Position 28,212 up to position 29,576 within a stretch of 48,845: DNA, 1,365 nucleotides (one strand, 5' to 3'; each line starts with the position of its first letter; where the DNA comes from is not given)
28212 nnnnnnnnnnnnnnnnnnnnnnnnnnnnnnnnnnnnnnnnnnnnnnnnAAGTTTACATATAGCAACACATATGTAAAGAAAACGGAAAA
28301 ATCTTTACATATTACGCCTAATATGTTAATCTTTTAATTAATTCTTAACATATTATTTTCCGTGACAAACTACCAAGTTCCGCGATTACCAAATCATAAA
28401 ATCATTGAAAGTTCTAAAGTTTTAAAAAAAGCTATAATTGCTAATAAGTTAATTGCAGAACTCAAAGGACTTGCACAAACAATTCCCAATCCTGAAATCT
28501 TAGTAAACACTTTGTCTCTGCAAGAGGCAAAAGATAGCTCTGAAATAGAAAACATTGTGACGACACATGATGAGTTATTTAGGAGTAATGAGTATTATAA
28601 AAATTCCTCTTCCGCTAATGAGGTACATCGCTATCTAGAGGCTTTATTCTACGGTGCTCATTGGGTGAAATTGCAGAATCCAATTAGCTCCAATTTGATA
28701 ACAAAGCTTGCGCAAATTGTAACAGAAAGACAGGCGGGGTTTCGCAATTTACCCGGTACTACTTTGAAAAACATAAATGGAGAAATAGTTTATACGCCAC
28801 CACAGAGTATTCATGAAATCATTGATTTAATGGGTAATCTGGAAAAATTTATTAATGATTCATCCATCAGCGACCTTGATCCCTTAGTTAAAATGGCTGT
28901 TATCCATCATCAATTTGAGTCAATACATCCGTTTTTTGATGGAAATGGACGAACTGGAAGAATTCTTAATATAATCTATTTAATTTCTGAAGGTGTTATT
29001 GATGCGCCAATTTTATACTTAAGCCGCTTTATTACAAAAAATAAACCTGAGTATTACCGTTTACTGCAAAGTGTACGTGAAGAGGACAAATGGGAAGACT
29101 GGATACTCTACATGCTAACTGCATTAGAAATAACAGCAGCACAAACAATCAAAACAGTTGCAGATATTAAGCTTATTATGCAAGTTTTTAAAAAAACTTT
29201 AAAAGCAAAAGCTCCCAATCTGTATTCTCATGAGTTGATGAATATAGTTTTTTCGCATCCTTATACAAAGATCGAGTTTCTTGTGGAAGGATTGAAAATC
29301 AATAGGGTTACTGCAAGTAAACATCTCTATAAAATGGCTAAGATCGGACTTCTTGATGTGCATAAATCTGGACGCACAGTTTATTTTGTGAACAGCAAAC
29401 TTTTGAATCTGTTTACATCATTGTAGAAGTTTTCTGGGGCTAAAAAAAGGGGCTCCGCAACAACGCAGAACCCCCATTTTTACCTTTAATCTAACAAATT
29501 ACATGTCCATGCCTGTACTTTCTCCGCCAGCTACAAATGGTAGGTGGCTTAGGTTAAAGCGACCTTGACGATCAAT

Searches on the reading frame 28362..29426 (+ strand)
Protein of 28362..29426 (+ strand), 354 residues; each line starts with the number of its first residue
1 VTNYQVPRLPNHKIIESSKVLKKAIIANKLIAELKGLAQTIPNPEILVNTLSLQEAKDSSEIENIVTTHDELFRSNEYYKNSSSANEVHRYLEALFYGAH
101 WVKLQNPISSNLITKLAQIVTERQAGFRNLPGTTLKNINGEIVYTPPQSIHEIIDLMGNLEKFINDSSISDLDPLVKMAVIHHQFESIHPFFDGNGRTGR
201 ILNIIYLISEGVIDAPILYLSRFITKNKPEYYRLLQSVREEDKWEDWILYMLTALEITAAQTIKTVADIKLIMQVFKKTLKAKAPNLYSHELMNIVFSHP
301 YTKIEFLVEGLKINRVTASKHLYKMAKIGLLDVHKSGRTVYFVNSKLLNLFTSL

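Call 5: search_protein_families(library=pfam, proteins=[window:28362-29426:+], max_evalue=0.1)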
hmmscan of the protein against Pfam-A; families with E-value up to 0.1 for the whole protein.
window:28362-29426:+ (354 aa): 3 families
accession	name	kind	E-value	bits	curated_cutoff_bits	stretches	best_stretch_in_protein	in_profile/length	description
PF13784.11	Fic_N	-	2.9e-24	85.3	26.7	1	21-99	1-81/82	Fic/DOC family N-terminal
PF21248.3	SoFic-like_C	-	1.2e-22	80.3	27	1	273-347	2-76/76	Protein adenylyltransferase SoFic-like, C-terminal domain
PF02661.23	Fic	-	2.8e-16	60.6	24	1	108-207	2-93/93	Fic/DOC family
